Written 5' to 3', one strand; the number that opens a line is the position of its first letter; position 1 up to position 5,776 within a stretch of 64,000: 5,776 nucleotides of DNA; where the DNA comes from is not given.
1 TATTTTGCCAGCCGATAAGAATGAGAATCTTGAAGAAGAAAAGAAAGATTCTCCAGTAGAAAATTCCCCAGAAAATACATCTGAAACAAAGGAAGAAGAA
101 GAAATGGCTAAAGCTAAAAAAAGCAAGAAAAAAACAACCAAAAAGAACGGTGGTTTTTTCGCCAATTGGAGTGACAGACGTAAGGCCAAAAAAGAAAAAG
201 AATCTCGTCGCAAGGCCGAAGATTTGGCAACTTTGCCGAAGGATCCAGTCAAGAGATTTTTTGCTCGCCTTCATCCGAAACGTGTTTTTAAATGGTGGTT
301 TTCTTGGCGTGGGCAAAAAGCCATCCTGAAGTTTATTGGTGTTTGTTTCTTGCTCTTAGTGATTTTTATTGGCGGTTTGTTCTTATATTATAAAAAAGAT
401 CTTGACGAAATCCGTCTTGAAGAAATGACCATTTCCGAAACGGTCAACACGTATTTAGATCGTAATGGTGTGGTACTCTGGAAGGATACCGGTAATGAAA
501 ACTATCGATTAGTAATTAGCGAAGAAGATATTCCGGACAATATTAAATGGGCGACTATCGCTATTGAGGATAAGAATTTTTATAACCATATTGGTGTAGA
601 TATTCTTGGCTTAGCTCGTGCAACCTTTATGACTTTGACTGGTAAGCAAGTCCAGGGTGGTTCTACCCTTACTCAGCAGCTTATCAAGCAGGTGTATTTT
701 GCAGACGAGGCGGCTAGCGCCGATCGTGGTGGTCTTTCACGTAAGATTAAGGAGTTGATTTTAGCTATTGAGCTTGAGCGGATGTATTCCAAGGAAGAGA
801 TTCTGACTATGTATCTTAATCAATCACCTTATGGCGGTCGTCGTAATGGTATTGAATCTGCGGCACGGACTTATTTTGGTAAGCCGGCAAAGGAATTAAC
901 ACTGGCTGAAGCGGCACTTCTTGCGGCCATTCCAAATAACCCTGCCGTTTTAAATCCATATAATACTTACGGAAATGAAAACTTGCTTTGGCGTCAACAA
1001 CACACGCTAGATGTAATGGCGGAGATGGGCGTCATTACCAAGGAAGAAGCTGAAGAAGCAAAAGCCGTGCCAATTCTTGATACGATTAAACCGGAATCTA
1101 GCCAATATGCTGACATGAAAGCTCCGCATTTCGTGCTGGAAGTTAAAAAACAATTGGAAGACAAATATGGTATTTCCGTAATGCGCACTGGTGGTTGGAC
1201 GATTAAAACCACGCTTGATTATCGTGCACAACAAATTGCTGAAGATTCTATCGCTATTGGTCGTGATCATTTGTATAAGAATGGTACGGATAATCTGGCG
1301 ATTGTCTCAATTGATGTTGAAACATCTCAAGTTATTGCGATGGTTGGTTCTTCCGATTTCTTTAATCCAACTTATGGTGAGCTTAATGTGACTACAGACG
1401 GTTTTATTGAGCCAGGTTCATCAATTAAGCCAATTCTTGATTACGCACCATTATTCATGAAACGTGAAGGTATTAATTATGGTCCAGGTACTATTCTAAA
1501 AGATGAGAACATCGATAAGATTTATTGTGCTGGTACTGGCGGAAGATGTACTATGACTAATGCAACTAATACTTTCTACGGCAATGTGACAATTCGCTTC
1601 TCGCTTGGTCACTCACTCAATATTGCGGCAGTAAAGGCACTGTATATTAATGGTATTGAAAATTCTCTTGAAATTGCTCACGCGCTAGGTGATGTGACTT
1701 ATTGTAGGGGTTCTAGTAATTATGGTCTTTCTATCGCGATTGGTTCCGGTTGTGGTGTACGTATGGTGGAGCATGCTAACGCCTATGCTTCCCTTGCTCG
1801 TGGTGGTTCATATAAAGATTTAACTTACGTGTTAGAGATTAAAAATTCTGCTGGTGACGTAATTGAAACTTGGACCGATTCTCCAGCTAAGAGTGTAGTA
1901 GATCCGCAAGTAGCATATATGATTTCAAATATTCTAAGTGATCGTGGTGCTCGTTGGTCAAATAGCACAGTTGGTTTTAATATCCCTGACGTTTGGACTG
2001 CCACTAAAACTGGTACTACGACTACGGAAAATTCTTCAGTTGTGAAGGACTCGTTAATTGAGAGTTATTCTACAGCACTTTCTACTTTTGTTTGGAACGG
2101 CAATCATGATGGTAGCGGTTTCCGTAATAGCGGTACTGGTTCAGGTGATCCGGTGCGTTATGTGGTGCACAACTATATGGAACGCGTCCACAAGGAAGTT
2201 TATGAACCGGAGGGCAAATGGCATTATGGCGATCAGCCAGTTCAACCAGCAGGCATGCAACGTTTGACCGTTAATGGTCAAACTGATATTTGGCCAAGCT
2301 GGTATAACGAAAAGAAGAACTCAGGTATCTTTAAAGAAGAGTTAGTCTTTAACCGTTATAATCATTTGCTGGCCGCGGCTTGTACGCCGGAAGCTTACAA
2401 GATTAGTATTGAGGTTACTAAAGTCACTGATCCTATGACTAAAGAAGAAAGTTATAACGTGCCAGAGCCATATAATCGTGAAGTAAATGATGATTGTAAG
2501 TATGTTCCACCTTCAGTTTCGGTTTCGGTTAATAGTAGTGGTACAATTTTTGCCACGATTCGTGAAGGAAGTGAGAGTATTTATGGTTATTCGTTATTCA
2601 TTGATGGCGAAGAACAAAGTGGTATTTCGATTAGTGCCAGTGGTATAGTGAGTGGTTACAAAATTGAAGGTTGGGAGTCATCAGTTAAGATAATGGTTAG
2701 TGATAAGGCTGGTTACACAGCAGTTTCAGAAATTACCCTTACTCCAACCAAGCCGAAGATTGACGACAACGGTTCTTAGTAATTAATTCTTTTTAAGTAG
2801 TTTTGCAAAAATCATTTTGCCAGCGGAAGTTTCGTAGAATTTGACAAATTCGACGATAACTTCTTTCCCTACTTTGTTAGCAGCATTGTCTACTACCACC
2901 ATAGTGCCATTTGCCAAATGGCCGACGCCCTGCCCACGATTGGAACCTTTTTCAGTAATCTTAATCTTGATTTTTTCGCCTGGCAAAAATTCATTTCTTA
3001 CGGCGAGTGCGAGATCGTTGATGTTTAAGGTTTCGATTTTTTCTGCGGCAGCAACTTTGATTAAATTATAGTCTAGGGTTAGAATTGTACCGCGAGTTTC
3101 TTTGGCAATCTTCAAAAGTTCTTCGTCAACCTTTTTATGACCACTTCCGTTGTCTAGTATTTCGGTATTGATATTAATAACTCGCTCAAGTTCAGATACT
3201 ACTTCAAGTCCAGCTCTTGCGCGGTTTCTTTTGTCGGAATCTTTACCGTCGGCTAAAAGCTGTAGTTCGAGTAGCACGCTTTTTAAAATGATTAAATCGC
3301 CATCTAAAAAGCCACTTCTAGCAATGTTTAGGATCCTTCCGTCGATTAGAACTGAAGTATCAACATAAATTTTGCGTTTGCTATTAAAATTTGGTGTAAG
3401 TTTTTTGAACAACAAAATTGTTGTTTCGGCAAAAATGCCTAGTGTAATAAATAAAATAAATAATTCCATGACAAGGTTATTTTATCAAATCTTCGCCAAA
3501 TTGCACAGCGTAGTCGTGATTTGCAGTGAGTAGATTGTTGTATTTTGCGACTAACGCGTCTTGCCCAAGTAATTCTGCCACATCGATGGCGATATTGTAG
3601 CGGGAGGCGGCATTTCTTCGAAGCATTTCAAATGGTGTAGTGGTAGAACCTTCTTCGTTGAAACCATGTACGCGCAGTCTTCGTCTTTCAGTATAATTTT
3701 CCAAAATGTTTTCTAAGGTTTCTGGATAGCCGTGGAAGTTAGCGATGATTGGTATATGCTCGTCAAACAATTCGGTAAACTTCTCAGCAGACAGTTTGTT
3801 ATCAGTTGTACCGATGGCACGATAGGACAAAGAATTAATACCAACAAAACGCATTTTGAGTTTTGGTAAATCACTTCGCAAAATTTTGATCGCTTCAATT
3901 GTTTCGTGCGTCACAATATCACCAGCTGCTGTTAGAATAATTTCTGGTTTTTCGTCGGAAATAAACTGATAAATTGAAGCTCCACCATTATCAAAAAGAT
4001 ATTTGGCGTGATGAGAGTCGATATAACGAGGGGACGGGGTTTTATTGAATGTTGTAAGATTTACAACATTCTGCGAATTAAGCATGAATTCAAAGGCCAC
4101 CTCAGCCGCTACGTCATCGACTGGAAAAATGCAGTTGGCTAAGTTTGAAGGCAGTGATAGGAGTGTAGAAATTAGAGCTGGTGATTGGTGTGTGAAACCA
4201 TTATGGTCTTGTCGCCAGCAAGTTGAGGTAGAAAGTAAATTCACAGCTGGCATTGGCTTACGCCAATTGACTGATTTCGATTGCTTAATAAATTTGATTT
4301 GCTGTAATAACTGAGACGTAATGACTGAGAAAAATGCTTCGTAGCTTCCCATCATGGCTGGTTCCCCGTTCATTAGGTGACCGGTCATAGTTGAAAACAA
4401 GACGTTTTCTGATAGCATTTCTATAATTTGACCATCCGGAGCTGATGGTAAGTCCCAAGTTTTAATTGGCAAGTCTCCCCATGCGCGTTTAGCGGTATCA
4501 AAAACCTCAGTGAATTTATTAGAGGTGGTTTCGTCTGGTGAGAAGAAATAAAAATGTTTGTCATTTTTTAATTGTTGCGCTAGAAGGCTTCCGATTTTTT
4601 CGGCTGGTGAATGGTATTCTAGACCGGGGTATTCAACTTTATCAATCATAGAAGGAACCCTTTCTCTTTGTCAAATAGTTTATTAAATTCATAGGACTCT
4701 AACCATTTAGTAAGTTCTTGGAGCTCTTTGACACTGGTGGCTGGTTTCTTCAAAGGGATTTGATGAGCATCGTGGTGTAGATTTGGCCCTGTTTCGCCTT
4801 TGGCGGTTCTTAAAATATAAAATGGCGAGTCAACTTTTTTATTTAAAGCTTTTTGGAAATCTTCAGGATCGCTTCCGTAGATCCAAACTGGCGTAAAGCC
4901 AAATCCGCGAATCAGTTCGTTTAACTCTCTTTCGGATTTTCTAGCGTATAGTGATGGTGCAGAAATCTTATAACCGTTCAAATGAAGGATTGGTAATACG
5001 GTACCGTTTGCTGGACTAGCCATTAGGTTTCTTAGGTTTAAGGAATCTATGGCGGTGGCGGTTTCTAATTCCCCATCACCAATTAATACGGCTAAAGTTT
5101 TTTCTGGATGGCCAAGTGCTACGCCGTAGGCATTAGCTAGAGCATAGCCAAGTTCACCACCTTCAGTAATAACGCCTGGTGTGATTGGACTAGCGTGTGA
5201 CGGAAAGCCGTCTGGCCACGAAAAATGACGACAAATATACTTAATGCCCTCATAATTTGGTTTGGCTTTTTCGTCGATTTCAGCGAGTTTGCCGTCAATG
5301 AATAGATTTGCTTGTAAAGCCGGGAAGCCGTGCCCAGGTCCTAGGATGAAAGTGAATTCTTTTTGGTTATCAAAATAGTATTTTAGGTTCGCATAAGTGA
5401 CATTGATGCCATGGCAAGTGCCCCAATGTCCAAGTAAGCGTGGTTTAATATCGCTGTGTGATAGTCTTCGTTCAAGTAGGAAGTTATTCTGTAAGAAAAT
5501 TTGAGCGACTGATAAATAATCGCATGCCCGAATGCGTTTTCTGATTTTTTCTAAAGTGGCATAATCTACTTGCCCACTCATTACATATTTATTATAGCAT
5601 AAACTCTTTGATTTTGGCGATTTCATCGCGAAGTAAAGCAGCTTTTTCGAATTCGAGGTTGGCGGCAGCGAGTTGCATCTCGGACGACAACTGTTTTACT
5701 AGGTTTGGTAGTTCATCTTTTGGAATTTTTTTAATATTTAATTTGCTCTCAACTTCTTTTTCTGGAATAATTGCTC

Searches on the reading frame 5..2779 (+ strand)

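Call 9: search_protein_families(library=pfam, proteins=[window:5-2779:+], max_evalue=0.001)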
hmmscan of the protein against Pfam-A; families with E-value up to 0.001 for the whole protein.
window:5-2779:+ (924 aa): 2 families
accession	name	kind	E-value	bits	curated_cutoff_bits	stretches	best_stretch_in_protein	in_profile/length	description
PF00912.28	Transgly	-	5.1e-55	186.1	27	1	163-338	9-177/178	Transglycosylase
PF00905.27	Transpeptidase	-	1.6e-10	41.1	22.1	1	432-678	2-248/299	Penicillin binding protein transpeptidase domain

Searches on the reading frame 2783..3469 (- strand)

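Call 9: search_protein_families(library=pfam, proteins=[window:2783-3469:-], max_evalue=0.001)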
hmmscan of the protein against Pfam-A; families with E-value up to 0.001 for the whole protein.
window:2783-3469:- (228 aa): 2 families
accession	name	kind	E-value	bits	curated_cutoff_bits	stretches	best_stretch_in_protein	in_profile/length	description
PF01938.26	TRAM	-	3.3e-07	30.5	21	1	163-214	4-54/61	TRAM domain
PF01850.27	PIN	-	2e-05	25.6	23.6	1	34-140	1-118/120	PIN domain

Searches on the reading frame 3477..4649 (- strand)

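Call 9: search_protein_families(library=pfam, proteins=[window:3477-4649:-], max_evalue=0.001)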
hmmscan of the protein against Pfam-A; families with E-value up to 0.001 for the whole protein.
window:3477-4649:- (390 aa): 2 families
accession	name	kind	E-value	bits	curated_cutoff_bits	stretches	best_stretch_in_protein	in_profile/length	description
PF03894.20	XFP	-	2.4e-47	161.4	22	1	25-180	9-165/177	D-xylulose 5-phosphate/D-fructose 6-phosphate phosphoketolase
PF09363.15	XFP_C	-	4.5e-42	144.2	23.4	1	203-388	1-194/202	XFP C-terminal domain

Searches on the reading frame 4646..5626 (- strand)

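Call 9: search_protein_families(library=pfam, proteins=[window:4646-5626:-], max_evalue=0.001)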
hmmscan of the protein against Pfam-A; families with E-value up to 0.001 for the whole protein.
window:4646-5626:- (326 aa): 1 family
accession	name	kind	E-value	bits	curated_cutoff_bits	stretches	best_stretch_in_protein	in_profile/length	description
PF09364.15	XFP_N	-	2.6e-82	277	23.7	2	21-266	3-249/364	XFP N-terminal domain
